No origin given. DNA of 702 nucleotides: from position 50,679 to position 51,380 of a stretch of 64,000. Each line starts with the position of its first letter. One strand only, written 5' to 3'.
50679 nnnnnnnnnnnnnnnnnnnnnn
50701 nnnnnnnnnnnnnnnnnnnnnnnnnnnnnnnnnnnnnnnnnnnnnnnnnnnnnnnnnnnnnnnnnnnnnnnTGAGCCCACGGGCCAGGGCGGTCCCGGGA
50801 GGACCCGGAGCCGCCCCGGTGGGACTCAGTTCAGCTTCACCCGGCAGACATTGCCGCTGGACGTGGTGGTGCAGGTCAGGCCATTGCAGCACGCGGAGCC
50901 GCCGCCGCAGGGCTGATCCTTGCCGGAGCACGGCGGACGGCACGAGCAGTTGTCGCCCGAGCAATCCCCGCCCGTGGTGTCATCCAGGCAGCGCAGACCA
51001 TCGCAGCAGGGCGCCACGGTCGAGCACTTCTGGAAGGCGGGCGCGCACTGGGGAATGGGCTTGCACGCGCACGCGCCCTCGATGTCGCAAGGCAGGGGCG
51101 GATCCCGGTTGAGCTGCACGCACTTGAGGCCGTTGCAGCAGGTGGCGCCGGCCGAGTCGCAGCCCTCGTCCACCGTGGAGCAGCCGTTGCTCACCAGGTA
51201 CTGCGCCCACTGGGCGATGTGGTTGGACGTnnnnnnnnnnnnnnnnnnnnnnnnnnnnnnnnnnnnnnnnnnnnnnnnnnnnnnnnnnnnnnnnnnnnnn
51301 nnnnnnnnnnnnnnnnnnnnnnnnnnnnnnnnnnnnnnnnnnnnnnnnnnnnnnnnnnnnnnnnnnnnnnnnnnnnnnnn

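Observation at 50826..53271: Large lipoprotein ending in three tandem knottin/ICK-like cysteine frameworks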

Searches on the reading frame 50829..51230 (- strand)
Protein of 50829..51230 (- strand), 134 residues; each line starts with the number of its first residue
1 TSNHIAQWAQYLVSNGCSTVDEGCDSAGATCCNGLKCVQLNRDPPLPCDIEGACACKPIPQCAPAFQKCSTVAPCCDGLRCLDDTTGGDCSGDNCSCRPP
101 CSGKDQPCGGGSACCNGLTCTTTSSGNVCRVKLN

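Call 6: search_protein_families(library=pfam, proteins=[window:50829-51230:-], max_evalue=10)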
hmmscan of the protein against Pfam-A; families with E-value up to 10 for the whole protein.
window:50829-51230:- (134 aa): 2 families
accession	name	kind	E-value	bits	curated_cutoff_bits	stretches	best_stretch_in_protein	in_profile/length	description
PF07740.17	Toxin_12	-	0.016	16.3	21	2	62-82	2-22/30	Ion channel inhibitory toxin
PF05980.17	Toxin_7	-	0.067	13.9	27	3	24-40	9-26/34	Toxin 7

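Call 7: search_protein_families(library=ncbifam, proteins=[window:50829-51230:-], max_evalue=10)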
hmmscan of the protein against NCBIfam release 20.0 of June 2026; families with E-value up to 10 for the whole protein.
window:50829-51230:- (134 aa): 0 families

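Call 12: search_solved_structures(query=window:50829-51209:-, max_evalue=10, show_alignments=3)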
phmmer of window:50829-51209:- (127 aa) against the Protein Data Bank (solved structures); distinct sequences matched with E-value up to 10: 4.
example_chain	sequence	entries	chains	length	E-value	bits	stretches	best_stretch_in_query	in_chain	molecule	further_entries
2naj_A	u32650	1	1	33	0.19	15.1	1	94-114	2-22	Tau-theraphotoxin-Hs1a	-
7rz3_A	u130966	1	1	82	1.6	12.1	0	1-83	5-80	Xt3a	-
7l2m_E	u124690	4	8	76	7.2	9.9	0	55-114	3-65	Tau-theraphotoxin-Hs1a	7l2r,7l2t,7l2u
5irx_E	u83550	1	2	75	8.4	9.7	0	55-114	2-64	Tau-theraphotoxin-Hs1a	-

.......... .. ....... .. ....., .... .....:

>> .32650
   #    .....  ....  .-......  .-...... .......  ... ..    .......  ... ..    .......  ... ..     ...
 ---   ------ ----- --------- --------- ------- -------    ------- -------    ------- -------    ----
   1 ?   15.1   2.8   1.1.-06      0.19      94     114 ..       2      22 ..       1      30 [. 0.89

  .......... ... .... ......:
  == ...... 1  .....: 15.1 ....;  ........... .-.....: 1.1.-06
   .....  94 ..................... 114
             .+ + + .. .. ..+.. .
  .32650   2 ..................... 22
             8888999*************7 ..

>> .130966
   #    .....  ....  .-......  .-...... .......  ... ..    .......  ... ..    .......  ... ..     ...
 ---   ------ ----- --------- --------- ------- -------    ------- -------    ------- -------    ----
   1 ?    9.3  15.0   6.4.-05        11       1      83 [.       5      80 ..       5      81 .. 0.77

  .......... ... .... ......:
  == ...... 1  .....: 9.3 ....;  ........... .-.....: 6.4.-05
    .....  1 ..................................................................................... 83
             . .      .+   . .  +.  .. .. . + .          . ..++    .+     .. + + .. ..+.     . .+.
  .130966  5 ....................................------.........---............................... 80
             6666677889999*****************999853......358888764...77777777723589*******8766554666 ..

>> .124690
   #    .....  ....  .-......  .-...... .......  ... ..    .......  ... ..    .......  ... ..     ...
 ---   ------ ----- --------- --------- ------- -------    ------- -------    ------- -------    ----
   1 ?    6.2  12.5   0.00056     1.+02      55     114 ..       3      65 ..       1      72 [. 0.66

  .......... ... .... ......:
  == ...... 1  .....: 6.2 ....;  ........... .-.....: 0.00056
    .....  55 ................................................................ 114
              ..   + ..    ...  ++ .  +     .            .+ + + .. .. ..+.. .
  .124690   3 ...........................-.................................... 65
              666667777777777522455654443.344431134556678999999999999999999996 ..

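Call 13: find_homologous_proteins(query=window:50829-51182:-, max_evalue=0.01)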
Query seq(118 aa) (118 aa): 1 proteins with E <= 0.01 among 5 candidates.
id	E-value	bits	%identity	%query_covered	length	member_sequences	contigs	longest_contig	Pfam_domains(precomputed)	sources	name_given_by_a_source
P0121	2.6e-37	146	65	96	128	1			PF07740.19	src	-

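Call 24: predict_structure(alignment_id=A1)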
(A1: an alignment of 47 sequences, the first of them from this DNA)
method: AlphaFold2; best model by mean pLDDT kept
length: 131 residues; sequences in the alignment: 47
mean_pLDDT: 76.8   pTM: 0.49
mean pLDDT of the five models: 76.8, 76.1, 73.7, 73.0, 71.1
residues with pLDDT >= 90: 13; 70-90: 91; 50-70: 17; < 50: 10
segments of 3 or more residues with pLDDT < 50: 1-10
pLDDT, mean of each block of 10 residues (from residue 1): 42 74 70 74 75 75 80 87 79 86 82 91 86 56
secondary structure, 60 per line:
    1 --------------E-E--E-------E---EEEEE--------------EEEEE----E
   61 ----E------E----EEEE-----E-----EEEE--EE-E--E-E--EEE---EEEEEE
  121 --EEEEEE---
elements in order: E32-36 E51-55 E77-80 E92-95 E109-111 E115-120 E123-128

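Call 27: fold_search(model_id=the predicted structure, library=pdb)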
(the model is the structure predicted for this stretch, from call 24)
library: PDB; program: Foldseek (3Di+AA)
matches with E <= 10: 68; with E <= 0.001: 0
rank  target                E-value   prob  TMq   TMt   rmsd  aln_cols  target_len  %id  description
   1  5irx_E                3.0e-02  0.84  0.22  0.37  11.0        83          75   25  Structure of TRPV1 in complex with DkTx and RTX, determined in lipid nanodisc (released 2016-05-25)
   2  6cuc_MODEL_1_A        3.2e-02  0.87  0.23  0.38  11.8        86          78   23  Solution structure of double knot toxin (DkTx) (released 2019-03-27)
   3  7rz3_MODEL_1_A        1.1e-01  0.30  0.22  0.32  12.5        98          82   26  The solution structure of remipede double-ICK toxin phi-Xibalbin3-Xt3a (released 2022-08-31)
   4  2jtk_MODEL_1_A        6.2e-01  0.10  0.22  0.30  12.3       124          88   15  A functional domain of a Wnt signal protein (released 2008-07-08)
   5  4fz1_D                9.8e-01  0.77  0.23  0.76   1.8        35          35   34  Crystal structure of acid-sensing ion channel in complex with psalmotoxin 1 at high pH (released 2012-08-01)
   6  3s2k_C                1.1e+00  0.12  0.22  0.36  11.2       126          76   13  Structural basis of Wnt signaling inhibition by Dickkopf binding to LRP5/6. (released 2011-11-02)
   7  2n9z_MODEL_1_A        1.2e+00  0.57  0.22  0.59   2.4        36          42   19  Solution structure of K1 lobe of double-knot toxin (released 2016-03-02)
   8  1dl0_MODEL_1_A        1.4e+00  0.57  0.23  0.67   2.0        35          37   37  SOLUTION STRUCTURE OF THE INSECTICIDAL NEUROTOXIN J-ATRACOTOXIN-HV1C (released 2000-09-15)
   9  8e1z_B                1.5e+00  0.03  0.17  0.14  14.1       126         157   14  Crystal structure of Plasmodium falciparum ookinete surface antigen Pfs28 (released 2022-11-30)
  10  3s3x_D                1.9e+00  0.69  0.24  0.78   1.8        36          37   33  Structure of chicken acid-sensing ion channel 1 AT 3.0 A resolution in complex with psalmotoxin (released 2012-05-23)
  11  8jxj_A                2.2e+00  0.03  0.17  0.06   9.3       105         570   16  rat megalin RAP complex leg (released 2024-06-19)
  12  7ler_A                2.2e+00  0.03  0.18  0.08   9.6       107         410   19  Netrin-1 filament assembly (released 2022-02-23)
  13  2dsq_A                2.3e+00  0.10  0.22  0.31   6.7        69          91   17  Structural Basis for the Inhibition of Insulin-like Growth Factors by IGF Binding Proteins (released 2006-08-22)
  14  8e1z_A                2.3e+00  0.02  0.16  0.14  14.2       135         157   15  Crystal structure of Plasmodium falciparum ookinete surface antigen Pfs28 (released 2022-11-30)
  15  2h1z_MODEL_1_A        2.5e+00  0.23  0.22  0.65   5.4        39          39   31  Structure of a dual-target spider toxin (released 2007-05-22)
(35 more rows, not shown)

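Call 29: search_protein_representatives(alignment_id=A2)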
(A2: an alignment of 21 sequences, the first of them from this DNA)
Query: 21 sequences, 118 profile positions. Proteins with E-value up to 0.001 (for the whole library): 40; up to 1e-10: 4; up to 1e-30: 2. The best 40 are listed.
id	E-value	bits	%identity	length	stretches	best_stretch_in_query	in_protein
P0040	5.3e-38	145.9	-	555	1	1-118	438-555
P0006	2.1e-36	140.8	-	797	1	1-117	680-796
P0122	1.6e-30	121.8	-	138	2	1-113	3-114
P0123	7.2e-14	68.1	-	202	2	41-113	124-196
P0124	1.7e-08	50.7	-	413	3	40-114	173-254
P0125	3.1e-08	49.9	-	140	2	2-101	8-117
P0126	4.4e-08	49.4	-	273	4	82-109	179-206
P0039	6.4e-08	48.9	-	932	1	1-46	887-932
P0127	1.5e-07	47.7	-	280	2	2-114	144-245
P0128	2.5e-07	47.0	-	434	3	39-114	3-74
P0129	7.2e-06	42.3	-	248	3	44-106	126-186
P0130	7.6e-06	42.2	-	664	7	40-109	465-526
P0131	8.2e-06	42.1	-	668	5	36-113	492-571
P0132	3.8e-05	40.0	-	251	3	34-110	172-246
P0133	4.1e-05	39.8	-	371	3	46-112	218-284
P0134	4.8e-05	39.6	-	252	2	36-113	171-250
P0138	1.1e-04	38.5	-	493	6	2-106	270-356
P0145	3.8e-04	36.7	-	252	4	47-111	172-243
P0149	4.5e-04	36.5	-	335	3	45-106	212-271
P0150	5.7e-04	36.1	-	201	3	40-109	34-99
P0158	1.0e-03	35.4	-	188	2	44-113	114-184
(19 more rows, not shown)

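Call 31: search_protein_families(library=pfam, proteins=[P0127, P0134, P0130, P0129, P0128, P0125, P0132, P0131, P0138, P0124], max_evalue=1)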
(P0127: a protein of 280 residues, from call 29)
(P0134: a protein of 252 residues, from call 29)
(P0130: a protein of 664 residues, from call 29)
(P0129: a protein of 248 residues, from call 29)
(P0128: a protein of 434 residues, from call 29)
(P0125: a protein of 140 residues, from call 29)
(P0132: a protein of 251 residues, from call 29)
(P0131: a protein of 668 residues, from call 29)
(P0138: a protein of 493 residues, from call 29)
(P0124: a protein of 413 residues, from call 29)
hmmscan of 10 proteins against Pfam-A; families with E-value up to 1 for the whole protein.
P0127 (280 aa): 1 family
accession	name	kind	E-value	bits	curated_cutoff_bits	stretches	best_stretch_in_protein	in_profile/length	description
PF07740.17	Toxin_12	-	2.4e-06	28.5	21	2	215-237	2-24/30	Ion channel inhibitory toxin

P0134 (252 aa): 6 families
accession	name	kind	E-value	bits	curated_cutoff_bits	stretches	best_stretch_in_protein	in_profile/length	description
PF07740.17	Toxin_12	-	2e-06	28.8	21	3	220-241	2-23/30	Ion channel inhibitory toxin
PF04706.18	Dickkopf_N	-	0.0011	19.7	25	2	174-202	21-46/51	Dickkopf N-terminal cysteine-rich region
PF05980.17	Toxin_7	-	0.0013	19.4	27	2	144-164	2-24/34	Toxin 7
PF17557.7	Conotoxin_I2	-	0.003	18.1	27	1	182-201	1-19/38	I2-superfamily conotoxins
PF08116.16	Toxin_29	-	0.011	16.1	25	1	182-199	3-20/31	PhTx neurotoxin family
PF11703.13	UPF0506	-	0.031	15.1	23.2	1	144-200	1-53/59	UPF0506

P0130 (664 aa): 3 families
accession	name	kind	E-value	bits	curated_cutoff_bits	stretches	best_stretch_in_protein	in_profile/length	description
PF01551.29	Peptidase_M23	-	7.9e-18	64.9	28.7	1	78-187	9-96/96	Peptidase family M23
PF07740.17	Toxin_12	-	8.6e-06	26.7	21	2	360-382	2-24/30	Ion channel inhibitory toxin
PF17557.7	Conotoxin_I2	-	0.078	13.5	27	1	442-467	1-25/38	I2-superfamily conotoxins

P0129 (248 aa): 3 families
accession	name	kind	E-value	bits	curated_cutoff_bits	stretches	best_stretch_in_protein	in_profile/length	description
PF04706.18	Dickkopf_N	-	3.5e-06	27.7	25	2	46-88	2-47/51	Dickkopf N-terminal cysteine-rich region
PF00746.26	Gram_pos_anchor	-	0.017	15.5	20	1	205-241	5-38/43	LPXTG cell wall anchor motif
PF23416.1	DUF7107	-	0.029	15.1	24.6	1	42-63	25-46/48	Domain of unknown function (DUF7107)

P0128 (434 aa): 1 family
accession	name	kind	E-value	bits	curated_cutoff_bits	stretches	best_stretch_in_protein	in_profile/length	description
PF07740.17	Toxin_12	-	1.5e-12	48.3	21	5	45-65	2-22/30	Ion channel inhibitory toxin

P0125 (140 aa): 2 families
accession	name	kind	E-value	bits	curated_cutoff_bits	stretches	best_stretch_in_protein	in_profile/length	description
PF04706.18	Dickkopf_N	-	0.0062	17.3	25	1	51-82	13-47/51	Dickkopf N-terminal cysteine-rich region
PF07740.17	Toxin_12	-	0.12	13.5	21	1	66-80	7-21/30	Ion channel inhibitory toxin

P0132 (251 aa): 5 families
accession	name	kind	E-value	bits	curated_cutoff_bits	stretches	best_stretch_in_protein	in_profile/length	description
PF07740.17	Toxin_12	-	1.5e-12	48.4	21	4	183-204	1-22/30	Ion channel inhibitory toxin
PF05980.17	Toxin_7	-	0.0005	20.7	27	3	76-98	2-24/34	Toxin 7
PF10530.14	Toxin_35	-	0.026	14.9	26.8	2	65-100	2-36/61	Toxin with inhibitor cystine knot ICK or Knottin scaffold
PF11703.13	UPF0506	-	0.047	14.5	23.2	1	148-203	1-54/59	UPF0506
PF20037.4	DUF6440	-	0.22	11.8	26.5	0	234-250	36-52/53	Family of unknown function (DUF6440)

P0131 (668 aa): 2 families
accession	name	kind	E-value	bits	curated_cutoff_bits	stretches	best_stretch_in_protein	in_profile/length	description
PF00094.30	VWD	-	2.6e-06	28.3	22.9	1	147-318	3-155/156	von Willebrand factor type D domain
PF09264.17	Sial-lect-inser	-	0.33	11.1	25.8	1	233-275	109-153/198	Vibrio cholerae sialidase, lectin insertion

P0138 (493 aa): 0 families

P0124 (413 aa): 1 family
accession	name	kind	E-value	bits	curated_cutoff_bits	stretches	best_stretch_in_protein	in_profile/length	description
PF07740.17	Toxin_12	-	0.073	14.2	21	1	299-320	2-23/30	Ion channel inhibitory toxin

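Call 57: list_cluster_members(proteins=[P0127, P0134, P0132, P0128, P0130, P0129, P0125, P0145, P0150, P0158])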
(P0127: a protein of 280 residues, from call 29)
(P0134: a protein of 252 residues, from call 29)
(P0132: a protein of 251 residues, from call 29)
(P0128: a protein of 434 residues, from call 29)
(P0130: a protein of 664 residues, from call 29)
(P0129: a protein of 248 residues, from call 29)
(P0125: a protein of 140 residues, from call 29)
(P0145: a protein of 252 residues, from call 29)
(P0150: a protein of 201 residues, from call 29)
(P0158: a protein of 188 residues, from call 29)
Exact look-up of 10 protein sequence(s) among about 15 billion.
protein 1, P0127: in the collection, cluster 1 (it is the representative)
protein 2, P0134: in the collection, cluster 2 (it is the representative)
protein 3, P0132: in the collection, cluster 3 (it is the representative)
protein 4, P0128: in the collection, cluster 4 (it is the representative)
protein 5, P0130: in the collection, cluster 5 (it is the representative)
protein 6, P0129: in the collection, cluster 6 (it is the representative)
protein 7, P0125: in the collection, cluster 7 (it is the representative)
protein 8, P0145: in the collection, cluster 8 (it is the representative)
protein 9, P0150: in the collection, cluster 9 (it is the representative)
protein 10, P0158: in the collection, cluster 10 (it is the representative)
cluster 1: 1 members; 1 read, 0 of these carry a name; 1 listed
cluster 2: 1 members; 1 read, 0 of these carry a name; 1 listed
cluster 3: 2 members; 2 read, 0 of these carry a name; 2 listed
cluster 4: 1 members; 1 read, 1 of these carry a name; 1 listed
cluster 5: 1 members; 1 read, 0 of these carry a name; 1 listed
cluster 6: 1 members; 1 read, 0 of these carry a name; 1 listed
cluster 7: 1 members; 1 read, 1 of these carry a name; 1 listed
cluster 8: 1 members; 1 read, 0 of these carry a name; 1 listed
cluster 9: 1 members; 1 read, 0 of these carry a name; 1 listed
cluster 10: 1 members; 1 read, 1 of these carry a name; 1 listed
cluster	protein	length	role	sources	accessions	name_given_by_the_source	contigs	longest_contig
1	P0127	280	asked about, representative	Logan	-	-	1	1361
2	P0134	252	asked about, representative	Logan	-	-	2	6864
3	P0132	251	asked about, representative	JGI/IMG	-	-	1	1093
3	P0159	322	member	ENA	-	-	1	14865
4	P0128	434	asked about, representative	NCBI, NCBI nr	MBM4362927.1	MAG: hypothetical protein FJ104_09625, partial [Deltaproteobacteria bacterium] | hypothetical protein [Deltaproteobacteria bacterium]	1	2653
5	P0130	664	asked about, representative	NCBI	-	-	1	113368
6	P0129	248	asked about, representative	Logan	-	-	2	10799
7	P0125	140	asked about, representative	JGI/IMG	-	hypothetical protein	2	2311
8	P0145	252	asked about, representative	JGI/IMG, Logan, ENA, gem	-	-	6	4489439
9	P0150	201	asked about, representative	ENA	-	-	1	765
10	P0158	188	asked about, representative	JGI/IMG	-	hypothetical protein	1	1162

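Call 59: search_solved_structures(query=A2, max_evalue=1, show_alignments=2)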
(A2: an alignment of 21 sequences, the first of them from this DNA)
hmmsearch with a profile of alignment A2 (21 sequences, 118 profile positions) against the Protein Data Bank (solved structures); distinct sequences matched with E-value up to 1: 15.
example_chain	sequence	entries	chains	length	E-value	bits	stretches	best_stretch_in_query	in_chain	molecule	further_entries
7l2m_E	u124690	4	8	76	0.0013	22.1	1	46-105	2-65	Tau-theraphotoxin-Hs1a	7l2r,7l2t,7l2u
5irx_E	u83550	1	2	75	0.0021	21.4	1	47-105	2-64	Tau-theraphotoxin-Hs1a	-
6cuc_A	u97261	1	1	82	0.018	18.3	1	46-105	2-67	Tau-theraphotoxin-Hs1a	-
7rz3_A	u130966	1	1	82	0.03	17.7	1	2-74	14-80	Xt3a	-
2n3p_A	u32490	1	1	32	0.051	16.9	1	85-113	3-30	Asteropsin_G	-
2n8f_A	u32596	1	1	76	0.053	16.9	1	53-110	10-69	spider toxin pi-hexatoxin-Hi1a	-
5tcz_A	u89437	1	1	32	0.064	16.6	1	83-105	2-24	Beta/omega-theraphotoxin-Tp2a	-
2naj_A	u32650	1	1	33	0.08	16.3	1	85-104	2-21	Tau-theraphotoxin-Hs1a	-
6gft_A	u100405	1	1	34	0.1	15.9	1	2-27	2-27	cyriotoxin-1a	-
6nk9_A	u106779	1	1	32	0.12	15.7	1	85-108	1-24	Aca Toxin 1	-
6cnu_A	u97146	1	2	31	0.14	15.5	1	47-67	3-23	JzTx-V(D) | JzTx-V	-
4opb_A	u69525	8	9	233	0.33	14.3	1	44-91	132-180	Predicted protein | AoAA13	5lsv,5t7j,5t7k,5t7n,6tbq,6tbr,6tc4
1h59_B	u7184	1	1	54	0.34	14.3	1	4-43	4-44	INSULIN-LIKE GROWTH FACTOR BINDING PROTEIN 5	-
2mau_A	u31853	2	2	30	0.41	14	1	47-74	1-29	Wrightide R1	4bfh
1boe_A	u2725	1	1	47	0.42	14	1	5-42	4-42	PROTEIN (INSULIN-LIKE GROWTH FACTOR-BINDING PROTEIN-5 (IGFBP-5))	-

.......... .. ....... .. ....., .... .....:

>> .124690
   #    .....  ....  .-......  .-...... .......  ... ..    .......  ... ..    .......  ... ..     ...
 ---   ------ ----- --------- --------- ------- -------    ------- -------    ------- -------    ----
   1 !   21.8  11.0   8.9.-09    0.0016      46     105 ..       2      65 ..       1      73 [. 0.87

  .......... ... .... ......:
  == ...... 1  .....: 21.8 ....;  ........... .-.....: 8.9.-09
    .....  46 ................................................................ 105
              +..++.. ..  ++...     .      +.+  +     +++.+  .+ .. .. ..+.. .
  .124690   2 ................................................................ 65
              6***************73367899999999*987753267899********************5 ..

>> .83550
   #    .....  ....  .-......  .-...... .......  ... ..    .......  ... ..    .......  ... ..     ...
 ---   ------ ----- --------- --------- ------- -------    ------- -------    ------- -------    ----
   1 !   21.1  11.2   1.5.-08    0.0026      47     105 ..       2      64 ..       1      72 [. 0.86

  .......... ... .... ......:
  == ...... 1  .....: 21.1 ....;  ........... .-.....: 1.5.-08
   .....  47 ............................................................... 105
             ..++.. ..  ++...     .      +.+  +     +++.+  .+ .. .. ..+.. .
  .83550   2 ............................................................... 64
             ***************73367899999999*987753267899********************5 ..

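Call 65: search_protein_families(library=pfam, alignment_id=A1, max_evalue=0.1)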
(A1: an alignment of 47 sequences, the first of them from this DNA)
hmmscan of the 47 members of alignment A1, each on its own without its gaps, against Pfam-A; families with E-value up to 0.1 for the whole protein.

A. member 1, seq(131 aa): 2 families
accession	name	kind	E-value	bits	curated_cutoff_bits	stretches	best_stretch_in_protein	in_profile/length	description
PF07740.17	Toxin_12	-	0.015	16.4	21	0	59-79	2-22/30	Ion channel inhibitory toxin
PF05980.17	Toxin_7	-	0.043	14.5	27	0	21-37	9-26/34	Toxin 7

B. families by the number of members that match (of 47 scanned): 6 families
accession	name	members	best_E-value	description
PF07740.17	Toxin_12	38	1.7e-05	Ion channel inhibitory toxin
PF09005.15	FUBP_C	11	0.0017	Far upstream element-binding protein, C-terminal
PF05980.17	Toxin_7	7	0.0096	Toxin 7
PF02819.20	Toxin_9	3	0.0085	Spider toxin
PF08092.16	Toxin_22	2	0.0043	Magi peptide toxin family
PF04706.18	Dickkopf_N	1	0.089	Dickkopf N-terminal cysteine-rich region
